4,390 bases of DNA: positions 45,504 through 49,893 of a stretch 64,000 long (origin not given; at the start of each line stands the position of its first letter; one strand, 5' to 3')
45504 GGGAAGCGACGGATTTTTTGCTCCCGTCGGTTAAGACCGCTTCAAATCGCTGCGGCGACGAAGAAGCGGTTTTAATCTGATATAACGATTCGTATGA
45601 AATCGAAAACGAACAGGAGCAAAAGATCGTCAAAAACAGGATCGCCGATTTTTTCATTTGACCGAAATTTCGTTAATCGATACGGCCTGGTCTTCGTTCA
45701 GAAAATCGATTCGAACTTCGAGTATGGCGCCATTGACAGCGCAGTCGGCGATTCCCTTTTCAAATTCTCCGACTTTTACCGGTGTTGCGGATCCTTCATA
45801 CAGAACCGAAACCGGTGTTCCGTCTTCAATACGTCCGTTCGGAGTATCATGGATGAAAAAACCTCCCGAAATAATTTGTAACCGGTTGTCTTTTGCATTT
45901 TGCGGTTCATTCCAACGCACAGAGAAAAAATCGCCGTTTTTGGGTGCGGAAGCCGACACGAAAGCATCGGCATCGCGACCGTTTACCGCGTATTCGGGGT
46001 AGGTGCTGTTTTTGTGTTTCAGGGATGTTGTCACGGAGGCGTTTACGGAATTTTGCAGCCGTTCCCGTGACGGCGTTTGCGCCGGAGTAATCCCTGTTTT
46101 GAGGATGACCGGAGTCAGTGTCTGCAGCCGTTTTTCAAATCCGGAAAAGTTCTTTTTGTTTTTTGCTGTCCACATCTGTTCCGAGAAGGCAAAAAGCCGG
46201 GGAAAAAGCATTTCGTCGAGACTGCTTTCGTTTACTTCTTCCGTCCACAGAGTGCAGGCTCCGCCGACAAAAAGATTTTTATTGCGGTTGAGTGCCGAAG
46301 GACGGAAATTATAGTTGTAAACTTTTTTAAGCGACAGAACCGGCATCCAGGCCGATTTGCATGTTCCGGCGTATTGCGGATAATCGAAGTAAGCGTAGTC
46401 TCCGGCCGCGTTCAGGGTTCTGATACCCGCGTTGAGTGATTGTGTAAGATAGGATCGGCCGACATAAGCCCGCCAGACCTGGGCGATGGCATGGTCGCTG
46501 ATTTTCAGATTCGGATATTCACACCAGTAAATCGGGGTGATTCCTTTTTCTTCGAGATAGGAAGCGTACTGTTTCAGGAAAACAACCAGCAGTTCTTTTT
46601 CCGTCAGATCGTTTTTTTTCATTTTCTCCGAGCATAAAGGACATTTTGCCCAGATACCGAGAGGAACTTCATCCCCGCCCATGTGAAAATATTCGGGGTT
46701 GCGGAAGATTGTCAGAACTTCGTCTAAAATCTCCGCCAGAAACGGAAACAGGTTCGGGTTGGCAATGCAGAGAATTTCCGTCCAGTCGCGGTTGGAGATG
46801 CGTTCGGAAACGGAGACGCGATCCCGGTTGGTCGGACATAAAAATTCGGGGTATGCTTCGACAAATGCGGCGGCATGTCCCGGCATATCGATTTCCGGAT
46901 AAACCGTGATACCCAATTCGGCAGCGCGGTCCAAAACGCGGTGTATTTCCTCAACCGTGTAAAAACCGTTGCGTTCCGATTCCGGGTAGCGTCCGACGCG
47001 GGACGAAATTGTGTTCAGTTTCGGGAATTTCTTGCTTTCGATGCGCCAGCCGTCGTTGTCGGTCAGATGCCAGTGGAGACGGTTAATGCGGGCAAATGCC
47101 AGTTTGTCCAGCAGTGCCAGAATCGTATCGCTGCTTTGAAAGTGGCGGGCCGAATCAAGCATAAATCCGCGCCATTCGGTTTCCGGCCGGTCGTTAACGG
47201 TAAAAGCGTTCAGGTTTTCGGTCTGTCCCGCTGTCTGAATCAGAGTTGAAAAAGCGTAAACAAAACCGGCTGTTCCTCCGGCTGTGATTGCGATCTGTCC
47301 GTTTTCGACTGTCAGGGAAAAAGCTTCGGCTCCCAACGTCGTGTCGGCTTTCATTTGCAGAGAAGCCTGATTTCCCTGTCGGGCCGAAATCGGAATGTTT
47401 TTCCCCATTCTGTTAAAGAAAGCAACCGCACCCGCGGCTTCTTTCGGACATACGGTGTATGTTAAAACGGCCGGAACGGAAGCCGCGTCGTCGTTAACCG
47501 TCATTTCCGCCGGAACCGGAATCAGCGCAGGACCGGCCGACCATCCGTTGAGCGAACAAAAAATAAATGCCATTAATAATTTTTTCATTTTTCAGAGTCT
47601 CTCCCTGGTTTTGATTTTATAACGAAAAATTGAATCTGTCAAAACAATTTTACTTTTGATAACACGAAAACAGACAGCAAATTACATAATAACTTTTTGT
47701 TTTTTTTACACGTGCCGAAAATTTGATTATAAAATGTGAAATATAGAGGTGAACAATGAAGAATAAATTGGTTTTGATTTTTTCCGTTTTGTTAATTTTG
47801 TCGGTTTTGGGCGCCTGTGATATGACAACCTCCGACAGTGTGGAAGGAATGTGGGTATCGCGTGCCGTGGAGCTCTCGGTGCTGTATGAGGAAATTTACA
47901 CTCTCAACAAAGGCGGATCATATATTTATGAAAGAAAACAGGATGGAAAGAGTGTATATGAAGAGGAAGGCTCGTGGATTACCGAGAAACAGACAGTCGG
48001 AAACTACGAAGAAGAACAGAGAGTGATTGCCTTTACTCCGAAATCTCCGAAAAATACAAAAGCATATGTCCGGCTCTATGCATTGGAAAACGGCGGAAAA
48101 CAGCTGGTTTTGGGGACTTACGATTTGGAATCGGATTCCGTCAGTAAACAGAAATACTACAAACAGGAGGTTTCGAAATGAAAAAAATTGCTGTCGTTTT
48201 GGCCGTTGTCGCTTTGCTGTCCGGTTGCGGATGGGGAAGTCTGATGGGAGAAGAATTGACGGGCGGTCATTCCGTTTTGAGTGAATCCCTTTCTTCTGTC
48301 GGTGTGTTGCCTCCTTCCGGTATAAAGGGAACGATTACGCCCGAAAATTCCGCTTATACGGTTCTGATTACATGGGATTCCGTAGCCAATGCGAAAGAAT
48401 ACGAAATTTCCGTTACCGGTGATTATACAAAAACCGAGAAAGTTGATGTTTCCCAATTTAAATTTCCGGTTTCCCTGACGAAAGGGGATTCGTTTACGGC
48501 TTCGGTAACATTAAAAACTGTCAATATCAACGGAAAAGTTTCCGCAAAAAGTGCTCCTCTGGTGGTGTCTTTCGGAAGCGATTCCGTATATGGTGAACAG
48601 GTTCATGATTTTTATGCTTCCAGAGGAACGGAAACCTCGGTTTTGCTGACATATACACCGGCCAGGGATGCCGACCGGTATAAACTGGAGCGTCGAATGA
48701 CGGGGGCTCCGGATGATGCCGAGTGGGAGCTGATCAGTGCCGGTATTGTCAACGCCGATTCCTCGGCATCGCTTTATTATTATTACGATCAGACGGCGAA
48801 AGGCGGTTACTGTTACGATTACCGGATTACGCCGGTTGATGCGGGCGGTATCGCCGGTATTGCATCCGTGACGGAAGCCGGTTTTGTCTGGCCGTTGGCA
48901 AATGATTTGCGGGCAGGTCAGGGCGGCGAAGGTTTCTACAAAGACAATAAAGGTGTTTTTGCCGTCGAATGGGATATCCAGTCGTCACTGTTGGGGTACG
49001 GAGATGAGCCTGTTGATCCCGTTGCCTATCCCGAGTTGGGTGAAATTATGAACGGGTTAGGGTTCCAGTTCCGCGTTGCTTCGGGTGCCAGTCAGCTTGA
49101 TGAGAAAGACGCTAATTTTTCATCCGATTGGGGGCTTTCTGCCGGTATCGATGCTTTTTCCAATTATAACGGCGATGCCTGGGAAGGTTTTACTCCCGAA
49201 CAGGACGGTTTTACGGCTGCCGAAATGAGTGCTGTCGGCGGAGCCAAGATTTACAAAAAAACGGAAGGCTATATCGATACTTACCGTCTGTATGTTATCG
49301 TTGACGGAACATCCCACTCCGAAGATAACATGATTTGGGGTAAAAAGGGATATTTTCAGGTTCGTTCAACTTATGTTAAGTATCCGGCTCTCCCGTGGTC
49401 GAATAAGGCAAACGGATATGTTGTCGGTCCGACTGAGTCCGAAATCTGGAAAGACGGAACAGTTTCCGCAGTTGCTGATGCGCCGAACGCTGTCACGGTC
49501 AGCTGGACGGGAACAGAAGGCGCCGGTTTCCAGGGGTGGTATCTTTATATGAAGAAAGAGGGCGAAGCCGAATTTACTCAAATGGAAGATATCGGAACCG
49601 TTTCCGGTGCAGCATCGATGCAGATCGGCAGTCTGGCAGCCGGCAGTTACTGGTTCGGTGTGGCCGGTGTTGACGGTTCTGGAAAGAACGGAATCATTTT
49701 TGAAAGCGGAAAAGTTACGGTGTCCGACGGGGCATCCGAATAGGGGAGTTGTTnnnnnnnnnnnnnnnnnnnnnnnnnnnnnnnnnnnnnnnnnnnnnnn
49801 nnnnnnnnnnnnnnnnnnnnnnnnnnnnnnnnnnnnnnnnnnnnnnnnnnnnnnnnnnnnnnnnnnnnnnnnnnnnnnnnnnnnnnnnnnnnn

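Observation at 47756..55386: Co-directional cluster of five lipoprotein genes (FN3-like and DUF5011-like repeats) with stop/start overlaps: candidate surface complex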

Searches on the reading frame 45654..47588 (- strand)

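Call 15: search_protein_families(library=pfam, proteins=[window:45654-47588:-], max_evalue=0.001)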
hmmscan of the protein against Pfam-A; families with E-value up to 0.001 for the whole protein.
window:45654-47588:- (644 aa): 2 families
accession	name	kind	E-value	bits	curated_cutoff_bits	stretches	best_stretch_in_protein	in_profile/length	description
PF00728.28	Glyco_hydro_20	-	3.3e-91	306.7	22.3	1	138-475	2-347/348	Glycosyl hydrolase family 20, catalytic domain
PF02838.20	Glyco_hydro_20b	-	8.8e-13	49.5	26.1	1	20-133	2-123/124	Glycosyl hydrolase family 20, domain 2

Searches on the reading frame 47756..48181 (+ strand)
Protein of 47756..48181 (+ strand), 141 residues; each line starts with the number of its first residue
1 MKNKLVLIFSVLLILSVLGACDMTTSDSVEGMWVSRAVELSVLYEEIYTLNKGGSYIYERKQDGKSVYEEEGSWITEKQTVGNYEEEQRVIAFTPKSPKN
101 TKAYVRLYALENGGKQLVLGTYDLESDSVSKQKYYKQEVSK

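Call 3: search_protein_families(library=pfam, proteins=[window:47756-48181:+], max_evalue=1)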
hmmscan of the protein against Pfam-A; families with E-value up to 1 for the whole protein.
window:47756-48181:+ (141 aa): 0 families

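Call 4: search_protein_families(library=ncbifam, proteins=[window:47756-48181:+], max_evalue=1)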
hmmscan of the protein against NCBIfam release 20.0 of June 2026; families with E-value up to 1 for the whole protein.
window:47756-48181:+ (141 aa): 2 families
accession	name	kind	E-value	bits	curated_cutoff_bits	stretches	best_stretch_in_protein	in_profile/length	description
NF007487.1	PRK10081.1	equivalog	0.033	13.9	94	1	5-24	6-25/48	lipoprotein toxin entericidin B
NF033232.1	small_YtzI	equivalog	0.21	11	33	0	5-26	3-24/41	YtzI protein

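Call 58: search_protein_families(library=pfam, alignment_id=A4, max_evalue=1)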
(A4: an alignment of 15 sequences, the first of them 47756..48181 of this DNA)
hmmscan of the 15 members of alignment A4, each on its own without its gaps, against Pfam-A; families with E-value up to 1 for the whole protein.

A. member 1, window:47756-48181:+ (141 aa): 0 families

B. families by the number of members that match (of 15 scanned): 6 families
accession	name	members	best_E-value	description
PF13648.12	Lipocalin_4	1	0.00081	Lipocalin-like domain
PF04170.18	NlpE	1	0.076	NlpE N-terminal domain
PF16386.10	DUF4995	1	0.09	Domain of unknown function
PF00508.23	PPV_E2_N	1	0.1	E2 (early) protein, N terminal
PF12791.13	RsgI_N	1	0.12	Anti-sigma factor N-terminus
PF20840.3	DUF5382_N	1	0.25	Family of unknown function (DUF5382) N-terminal domain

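Call 97: search_solved_structures(query=A4, max_evalue=10)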
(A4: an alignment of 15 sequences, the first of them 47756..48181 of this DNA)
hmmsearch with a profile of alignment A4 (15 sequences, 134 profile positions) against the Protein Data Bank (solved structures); distinct sequences matched with E-value up to 10: 3.
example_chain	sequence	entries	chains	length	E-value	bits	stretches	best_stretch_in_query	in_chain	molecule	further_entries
2kpn_A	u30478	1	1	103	0.71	13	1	44-82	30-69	Bacillolysin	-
1pgx_A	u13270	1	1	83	0.72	13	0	88-122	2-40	PROTEIN G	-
9egp_B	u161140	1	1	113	1.5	12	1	1-52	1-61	Geopilin domain 2 protein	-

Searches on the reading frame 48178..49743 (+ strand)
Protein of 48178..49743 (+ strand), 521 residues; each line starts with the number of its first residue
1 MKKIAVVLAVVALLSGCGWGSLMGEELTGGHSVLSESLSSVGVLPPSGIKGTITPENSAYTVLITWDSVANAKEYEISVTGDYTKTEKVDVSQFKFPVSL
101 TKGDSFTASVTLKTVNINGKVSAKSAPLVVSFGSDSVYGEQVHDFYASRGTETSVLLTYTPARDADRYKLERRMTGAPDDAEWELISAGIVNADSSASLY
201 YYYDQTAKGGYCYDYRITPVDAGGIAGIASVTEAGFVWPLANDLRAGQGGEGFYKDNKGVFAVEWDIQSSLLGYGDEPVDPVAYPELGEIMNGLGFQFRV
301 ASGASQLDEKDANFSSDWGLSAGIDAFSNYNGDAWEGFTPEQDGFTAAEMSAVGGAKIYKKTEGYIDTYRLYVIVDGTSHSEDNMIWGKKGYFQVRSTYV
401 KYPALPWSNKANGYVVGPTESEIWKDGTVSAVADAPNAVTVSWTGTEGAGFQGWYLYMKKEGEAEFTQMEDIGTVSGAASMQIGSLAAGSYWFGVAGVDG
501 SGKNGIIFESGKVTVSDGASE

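Call 3: search_protein_families(library=pfam, proteins=[window:48178-49743:+], max_evalue=1)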
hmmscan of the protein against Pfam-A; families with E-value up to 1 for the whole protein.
window:48178-49743:+ (521 aa): 1 family
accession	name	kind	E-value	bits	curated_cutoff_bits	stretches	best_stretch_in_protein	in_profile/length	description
PF13978.11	DUF4223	-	0.16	12.3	27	1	3-17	6-20/54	Protein of unknown function (DUF4223)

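Call 4: search_protein_families(library=ncbifam, proteins=[window:48178-49743:+], max_evalue=1)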
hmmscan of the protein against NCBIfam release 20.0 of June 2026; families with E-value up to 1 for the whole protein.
window:48178-49743:+ (521 aa): 1 family
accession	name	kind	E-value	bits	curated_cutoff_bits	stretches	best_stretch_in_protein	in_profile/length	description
NF047847.2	SS_mature_LptM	equivalog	0.028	14.5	27.7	1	1-18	1-21/31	LPS translocon maturation chaperone LptM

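Call 23: search_solved_structures(query=window:48178-49743:+, max_evalue=1)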
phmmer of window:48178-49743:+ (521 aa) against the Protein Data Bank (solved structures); distinct sequences matched with E-value up to 1: 1.
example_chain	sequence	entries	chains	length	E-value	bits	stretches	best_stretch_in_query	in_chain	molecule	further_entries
2yjg_A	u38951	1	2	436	0.27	13.4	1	206-275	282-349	LACTATE RACEMASE APOPROTEIN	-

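Call 68: search_solved_structures(query=A6, max_evalue=1)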
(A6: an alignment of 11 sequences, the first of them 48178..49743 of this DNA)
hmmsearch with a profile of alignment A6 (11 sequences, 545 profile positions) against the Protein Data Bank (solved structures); distinct sequences matched with E-value up to 1: 19.
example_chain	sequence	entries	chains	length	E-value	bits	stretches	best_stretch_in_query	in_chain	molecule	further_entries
8q6t_I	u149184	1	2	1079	2.2e-15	59.4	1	450-528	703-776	Titin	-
8g4l_bm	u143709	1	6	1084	2.4e-13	52.8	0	449-527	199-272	Titin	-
3lpw_A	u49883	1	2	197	3.8e-05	25.7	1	449-527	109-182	A77-A78 domain from Titin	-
8bnq_A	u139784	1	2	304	5.4e-05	25.2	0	456-538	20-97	Titin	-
5fm5_M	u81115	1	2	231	0.0032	19.3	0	448-535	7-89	MYOMESIN-1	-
7jgu_A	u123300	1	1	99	0.0066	18.3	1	60-110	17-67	Fibronectin type-III domain-containing protein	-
3mpc_A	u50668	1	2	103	0.01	17.7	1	59-127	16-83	Fn3-like protein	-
8oty_A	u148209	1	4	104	0.021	16.6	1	447-536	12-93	Titin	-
8oq9_A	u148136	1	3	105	0.021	16.6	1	452-526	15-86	Titin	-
8orl_A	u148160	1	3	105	0.027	16.2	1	452-523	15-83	Titin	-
1bj8_A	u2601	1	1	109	0.039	15.8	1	446-529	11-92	GP130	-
8bvo_A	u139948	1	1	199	0.095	14.5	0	448-527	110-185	Titin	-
7jgt_A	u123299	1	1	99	0.12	14.1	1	60-110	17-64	Fibronectin type-III domain-containing protein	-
5g56_A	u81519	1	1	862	0.13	14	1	441-530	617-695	CARBOHYDRATE BINDING FAMILY 6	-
5fm4_A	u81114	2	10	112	0.17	13.7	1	447-536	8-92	MYOMESIN-1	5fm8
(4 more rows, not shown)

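Call 69: search_protein_families(library=pfam, alignment_id=A6, max_evalue=0.1)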
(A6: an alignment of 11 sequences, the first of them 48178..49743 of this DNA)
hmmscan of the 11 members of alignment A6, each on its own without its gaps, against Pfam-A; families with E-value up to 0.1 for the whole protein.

A. member 1, window:48178-49743:+ (521 aa): 0 families

B. families by the number of members that match (of 11 scanned): 7 families
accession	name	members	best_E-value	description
PF21910.2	GH85_C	5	3.4e-07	GH85 endohexosaminidases, C-terminal domain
PF00041.27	fn3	4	1.2e-08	Fibronectin type III domain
PF24421.1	Ig_J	2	5.4e-05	Tip attachment protein J, Ig-like domain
PF22923.1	KIF2A-like_1st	1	0.01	Kinesin-like protein KIF2A-like, N-terminal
PF02018.23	CBM_4_9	1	0.017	Carbohydrate binding domain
PF16990.11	CBM_35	1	0.023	Carbohydrate binding module (family 35)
PF08139.17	LPAM_1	1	0.029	Prokaryotic membrane lipoprotein lipid attachment site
